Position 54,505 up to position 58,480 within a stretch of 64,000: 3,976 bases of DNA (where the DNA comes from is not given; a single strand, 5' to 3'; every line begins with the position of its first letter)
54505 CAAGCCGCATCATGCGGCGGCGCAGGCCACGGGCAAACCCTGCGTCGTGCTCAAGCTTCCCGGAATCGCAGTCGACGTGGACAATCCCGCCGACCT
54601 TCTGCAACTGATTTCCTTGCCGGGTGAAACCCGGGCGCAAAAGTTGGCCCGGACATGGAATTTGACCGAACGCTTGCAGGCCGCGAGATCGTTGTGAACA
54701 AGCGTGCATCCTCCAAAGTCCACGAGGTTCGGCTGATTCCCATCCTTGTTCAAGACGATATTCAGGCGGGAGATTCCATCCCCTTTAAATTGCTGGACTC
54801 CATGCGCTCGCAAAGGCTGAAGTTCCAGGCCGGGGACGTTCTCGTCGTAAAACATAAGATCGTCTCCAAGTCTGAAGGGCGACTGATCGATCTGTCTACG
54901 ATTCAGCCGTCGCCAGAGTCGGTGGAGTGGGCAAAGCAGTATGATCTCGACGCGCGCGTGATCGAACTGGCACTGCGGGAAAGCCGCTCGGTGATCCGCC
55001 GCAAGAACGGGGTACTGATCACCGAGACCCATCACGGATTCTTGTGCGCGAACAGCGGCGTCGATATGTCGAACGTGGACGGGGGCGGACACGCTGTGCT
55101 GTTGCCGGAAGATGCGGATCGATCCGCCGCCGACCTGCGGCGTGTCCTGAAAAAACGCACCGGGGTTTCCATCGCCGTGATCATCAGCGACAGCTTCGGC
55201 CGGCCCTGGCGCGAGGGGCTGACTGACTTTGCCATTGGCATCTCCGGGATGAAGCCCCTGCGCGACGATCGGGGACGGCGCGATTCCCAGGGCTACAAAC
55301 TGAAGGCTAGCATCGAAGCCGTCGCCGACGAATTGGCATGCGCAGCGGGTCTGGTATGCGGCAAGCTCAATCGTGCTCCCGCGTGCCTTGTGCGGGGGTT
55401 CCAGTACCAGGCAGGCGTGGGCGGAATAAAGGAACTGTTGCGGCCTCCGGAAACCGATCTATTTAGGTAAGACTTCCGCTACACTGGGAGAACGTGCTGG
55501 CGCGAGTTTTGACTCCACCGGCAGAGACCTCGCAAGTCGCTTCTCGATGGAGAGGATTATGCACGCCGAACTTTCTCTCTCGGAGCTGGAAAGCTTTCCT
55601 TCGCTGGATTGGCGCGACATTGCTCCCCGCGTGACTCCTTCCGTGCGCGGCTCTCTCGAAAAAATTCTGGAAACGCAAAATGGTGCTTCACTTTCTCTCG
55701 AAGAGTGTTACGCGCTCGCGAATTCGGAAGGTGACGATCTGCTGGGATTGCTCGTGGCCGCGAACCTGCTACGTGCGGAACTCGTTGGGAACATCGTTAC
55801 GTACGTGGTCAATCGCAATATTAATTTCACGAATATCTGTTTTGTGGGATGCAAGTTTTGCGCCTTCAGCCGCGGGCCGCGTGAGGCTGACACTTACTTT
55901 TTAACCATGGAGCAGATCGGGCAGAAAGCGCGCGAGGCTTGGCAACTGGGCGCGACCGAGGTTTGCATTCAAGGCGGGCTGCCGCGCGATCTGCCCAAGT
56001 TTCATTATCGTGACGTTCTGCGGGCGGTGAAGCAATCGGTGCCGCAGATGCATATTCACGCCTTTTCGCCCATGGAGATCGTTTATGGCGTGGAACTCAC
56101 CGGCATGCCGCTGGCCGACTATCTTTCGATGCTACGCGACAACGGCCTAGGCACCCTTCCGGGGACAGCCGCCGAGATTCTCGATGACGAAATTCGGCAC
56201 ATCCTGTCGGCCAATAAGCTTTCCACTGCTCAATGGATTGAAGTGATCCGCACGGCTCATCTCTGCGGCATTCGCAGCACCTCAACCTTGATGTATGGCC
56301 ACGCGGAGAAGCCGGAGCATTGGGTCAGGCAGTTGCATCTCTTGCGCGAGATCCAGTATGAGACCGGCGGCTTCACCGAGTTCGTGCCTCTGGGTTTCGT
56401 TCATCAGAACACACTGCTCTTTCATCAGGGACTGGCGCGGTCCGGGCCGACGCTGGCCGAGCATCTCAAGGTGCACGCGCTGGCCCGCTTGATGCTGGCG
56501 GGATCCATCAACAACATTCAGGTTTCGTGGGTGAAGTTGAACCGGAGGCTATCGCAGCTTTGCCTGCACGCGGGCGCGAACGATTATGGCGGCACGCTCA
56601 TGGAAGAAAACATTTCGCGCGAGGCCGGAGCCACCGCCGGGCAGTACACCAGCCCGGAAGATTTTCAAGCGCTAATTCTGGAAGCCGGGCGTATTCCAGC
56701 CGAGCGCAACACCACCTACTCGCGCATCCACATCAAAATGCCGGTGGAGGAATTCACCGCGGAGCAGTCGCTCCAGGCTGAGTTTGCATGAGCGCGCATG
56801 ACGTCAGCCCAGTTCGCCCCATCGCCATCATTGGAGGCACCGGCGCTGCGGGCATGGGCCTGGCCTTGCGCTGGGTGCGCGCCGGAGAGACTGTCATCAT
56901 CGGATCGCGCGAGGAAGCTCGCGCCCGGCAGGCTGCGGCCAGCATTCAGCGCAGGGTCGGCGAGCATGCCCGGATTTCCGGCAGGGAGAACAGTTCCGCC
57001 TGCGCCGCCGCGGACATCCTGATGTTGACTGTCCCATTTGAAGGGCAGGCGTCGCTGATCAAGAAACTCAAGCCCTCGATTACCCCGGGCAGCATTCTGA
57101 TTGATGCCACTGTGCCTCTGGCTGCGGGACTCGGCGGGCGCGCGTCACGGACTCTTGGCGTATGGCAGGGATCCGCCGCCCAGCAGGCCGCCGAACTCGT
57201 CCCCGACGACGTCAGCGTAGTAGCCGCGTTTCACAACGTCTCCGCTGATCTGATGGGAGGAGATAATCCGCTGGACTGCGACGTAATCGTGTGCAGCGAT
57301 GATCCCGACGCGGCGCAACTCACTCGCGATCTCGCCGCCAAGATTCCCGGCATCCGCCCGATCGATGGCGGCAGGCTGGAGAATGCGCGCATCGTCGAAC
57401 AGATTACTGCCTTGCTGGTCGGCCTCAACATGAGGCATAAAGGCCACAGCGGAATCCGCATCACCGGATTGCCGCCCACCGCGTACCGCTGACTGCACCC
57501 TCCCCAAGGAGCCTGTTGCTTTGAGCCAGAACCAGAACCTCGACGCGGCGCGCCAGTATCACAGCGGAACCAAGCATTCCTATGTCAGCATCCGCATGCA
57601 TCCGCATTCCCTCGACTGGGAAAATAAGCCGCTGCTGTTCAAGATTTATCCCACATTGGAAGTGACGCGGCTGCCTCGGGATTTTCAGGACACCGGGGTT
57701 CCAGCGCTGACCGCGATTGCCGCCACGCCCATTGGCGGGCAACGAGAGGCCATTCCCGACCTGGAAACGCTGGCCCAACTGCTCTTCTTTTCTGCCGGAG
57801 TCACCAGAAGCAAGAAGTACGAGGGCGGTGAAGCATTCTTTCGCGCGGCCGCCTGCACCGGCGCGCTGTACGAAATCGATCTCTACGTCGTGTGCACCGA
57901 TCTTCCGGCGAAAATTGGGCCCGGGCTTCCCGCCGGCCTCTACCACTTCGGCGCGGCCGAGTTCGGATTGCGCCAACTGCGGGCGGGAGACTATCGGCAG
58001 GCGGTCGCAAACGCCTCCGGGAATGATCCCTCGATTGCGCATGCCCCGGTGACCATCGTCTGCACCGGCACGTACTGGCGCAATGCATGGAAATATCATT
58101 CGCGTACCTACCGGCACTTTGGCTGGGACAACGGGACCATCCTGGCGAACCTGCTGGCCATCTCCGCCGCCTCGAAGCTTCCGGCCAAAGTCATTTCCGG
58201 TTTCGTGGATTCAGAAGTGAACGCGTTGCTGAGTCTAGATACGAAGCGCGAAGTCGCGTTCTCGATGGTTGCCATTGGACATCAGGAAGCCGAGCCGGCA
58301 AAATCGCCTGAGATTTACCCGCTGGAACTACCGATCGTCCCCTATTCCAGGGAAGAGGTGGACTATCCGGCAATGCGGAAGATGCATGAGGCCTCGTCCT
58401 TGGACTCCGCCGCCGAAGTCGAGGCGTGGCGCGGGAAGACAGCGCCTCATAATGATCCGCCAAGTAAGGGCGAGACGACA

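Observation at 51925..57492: Compact, translationally coupled F420 biosynthesis cluster with split cofG/cofH and stand-alone cofE, plus an F420:NADPH oxidoreductase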

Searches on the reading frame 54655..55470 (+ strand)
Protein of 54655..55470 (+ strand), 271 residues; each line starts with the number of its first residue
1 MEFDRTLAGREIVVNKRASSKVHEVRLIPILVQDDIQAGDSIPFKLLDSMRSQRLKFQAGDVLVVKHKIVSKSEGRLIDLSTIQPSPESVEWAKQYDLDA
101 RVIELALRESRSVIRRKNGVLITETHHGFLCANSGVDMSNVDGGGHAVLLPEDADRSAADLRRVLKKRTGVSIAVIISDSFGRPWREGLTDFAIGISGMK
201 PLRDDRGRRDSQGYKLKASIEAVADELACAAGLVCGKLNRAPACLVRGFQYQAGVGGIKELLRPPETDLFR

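Call 3: search_protein_families(library=ncbifam, proteins=[window:54655-55470:+], max_evalue=0.00001)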
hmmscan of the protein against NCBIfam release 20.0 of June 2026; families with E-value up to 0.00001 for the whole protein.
window:54655-55470:+ (271 aa): 4 families
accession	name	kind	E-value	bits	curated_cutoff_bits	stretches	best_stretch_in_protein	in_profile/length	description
TIGR01916.1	F420_cofE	equivalog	4.3e-73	245.7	180.65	1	36-271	12-244/244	coenzyme F420-0:L-glutamate ligase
NF009809.0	PRK13293.1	equivalog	1e-62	211.8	274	1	48-271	21-244/253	coenzyme F420-0:L-glutamate ligase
NF009810.0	PRK13294.1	equivalog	6.7e-62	209.8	304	1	20-271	8-243/449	coenzyme F420-0:L-glutamate ligase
TIGR04132.1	intra_fol_E_lig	hypoth_equivalog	1e-13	51.2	350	1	61-239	32-192/241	putative folate metabolism gamma-glutamate ligase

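Call 4: search_protein_families(library=pfam, proteins=[window:54655-55470:+], max_evalue=0.00001)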
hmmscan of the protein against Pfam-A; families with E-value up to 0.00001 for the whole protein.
window:54655-55470:+ (271 aa): 1 family
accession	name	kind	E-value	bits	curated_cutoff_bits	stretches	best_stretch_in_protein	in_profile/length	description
PF01996.21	F420_ligase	-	3.3e-66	223.3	25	1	35-248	6-218/218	F420-0:Gamma-glutamyl ligase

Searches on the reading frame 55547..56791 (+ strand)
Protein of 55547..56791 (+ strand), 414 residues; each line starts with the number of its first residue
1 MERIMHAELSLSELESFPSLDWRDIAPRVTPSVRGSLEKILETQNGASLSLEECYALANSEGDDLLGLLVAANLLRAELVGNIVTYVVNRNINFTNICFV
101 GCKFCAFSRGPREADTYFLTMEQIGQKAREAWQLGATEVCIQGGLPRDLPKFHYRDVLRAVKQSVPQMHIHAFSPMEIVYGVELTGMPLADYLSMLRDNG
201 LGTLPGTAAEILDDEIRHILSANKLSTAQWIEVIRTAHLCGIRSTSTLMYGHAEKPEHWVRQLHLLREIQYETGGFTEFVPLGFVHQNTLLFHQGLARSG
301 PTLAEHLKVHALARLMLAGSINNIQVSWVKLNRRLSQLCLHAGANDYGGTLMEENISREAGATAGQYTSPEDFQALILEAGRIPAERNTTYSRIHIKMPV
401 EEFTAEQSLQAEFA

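Call 3: search_protein_families(library=ncbifam, proteins=[window:55547-56791:+], max_evalue=0.00001)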
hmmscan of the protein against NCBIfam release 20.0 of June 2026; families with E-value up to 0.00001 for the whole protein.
window:55547-56791:+ (414 aa): 13 families
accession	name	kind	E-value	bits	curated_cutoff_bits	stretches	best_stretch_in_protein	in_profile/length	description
NF006687.0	PRK09234.1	equivalog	1.1e-154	516.7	1018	1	42-396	485-839/849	bifunctional FO biosynthesis protein CofGH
TIGR03551.1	F420_cofH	equivalog_domain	1e-147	491.5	374.1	1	52-394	4-345/345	5-amino-6-(D-ribitylamino)uracil--L-tyrosine 4-hydroxyphenyl transferase CofH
NF005609.0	PRK07360.1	equivalog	3.5e-128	427.5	426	1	40-395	11-369/374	7,8-didemethyl-8-hydroxy-5-deazariboflavin synthase subunit CofH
TIGR00423.1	TIGR00423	subfamily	8.4e-115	383.3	260.25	1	84-393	1-309/310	CofH family radical SAM protein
TIGR03699.1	menaquin_MqnC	equivalog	4.5e-102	341.4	428.1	1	52-393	6-341/342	cyclic dehypoxanthinyl futalosine synthase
TIGR03700.1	mena_SCO4494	equivalog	5.2e-88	295.3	434.55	1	45-394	7-351/351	aminofutalosine synthase MqnE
NF006277.0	PRK08445.1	equivalog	7.8e-82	274.9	576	1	78-392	31-343/348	dehypoxanthine futalosine cyclase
NF006276.0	PRK08444.1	equivalog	2e-62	211.3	560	1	45-395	9-351/353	aminofutalosine synthase MqnE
NF004580.0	PRK05926.1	equivalog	2.5e-54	184.9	583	1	37-388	15-366/370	hypothetical protein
TIGR03550.1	F420_cofG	equivalog_domain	2e-16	60.1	213.35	1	85-349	1-265/322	7,8-didemethyl-8-hydroxy-5-deazariboflavin synthase CofG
NF004884.0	PRK06245.1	equivalog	3.3e-16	59.1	209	1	81-350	8-273/340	7,8-didemethyl-8-hydroxy-5-deazariboflavin synthase subunit CofG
TIGR03956.1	rSAM_HydE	equivalog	1.5e-09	37.6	254.6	1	45-170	7-131/340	[FeFe] hydrogenase H-cluster radical SAM maturase HydE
TIGR00433.2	bioB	equivalog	3.2e-08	33.2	225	1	49-346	3-280/307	biotin synthase BioB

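Call 4: search_protein_families(library=pfam, proteins=[window:55547-56791:+], max_evalue=0.00001)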
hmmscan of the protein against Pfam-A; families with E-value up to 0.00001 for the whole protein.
window:55547-56791:+ (414 aa): 2 families
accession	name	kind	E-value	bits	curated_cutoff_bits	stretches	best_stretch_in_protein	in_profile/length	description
PF19288.4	CofH_C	-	3.6e-23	82.2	27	1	275-394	3-119/125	CofH/MqnC C-terminal region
PF04055.27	Radical_SAM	-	1.8e-17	64.4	29.5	1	92-261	1-161/166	Radical SAM superfamily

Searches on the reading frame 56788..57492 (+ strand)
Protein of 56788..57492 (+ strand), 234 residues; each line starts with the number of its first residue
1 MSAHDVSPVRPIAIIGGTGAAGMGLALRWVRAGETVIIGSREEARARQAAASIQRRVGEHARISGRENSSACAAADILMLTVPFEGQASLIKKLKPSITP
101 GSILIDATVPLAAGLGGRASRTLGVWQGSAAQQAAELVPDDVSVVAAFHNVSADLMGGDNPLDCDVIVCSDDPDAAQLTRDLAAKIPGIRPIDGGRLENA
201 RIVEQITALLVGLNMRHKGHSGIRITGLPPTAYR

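Call 3: search_protein_families(library=ncbifam, proteins=[window:56788-57492:+], max_evalue=0.00001)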
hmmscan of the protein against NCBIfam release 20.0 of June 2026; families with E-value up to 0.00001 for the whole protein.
window:56788-57492:+ (234 aa): 3 families
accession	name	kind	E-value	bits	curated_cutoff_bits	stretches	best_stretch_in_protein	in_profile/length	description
TIGR01915.1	npdG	equivalog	5.6e-65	219.4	149.8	1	12-225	3-220/220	NADPH-dependent F420 reductase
NF006408.0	PRK08655.1-2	equivalog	3e-08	32.9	422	1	12-108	9-98/441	prephenate dehydrogenase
NF006409.0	PRK08655.1-3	equivalog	2.1e-07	30.8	310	1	12-108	3-91/290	prephenate dehydrogenase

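Call 4: search_protein_families(library=pfam, proteins=[window:56788-57492:+], max_evalue=0.00001)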
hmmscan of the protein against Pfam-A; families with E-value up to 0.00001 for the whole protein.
window:56788-57492:+ (234 aa): 1 family
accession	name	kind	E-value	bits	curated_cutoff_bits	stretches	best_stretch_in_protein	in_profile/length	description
PF03807.23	F420_oxidored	-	8.1e-16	58.8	21.6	1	12-110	2-94/94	NADP oxidoreductase coenzyme F420-dependent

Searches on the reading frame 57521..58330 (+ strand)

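Call 62: search_protein_families(library=ncbifam, proteins=[window:57521-58330:+], max_evalue=10)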
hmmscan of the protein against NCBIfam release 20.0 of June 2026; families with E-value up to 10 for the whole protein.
window:57521-58330:+ (270 aa): 2 families
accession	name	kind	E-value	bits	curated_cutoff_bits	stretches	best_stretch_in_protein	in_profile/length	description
TIGR03605.1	antibiot_sagB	domain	3.4e-31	108.1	78.4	1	80-253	1-172/173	SagB family peptide dehydrogenase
TIGR04511.1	SagB_rel_DH_2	exception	4.4e-16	58.9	240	1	80-255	194-369/380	putative peptide maturation dehydrogenase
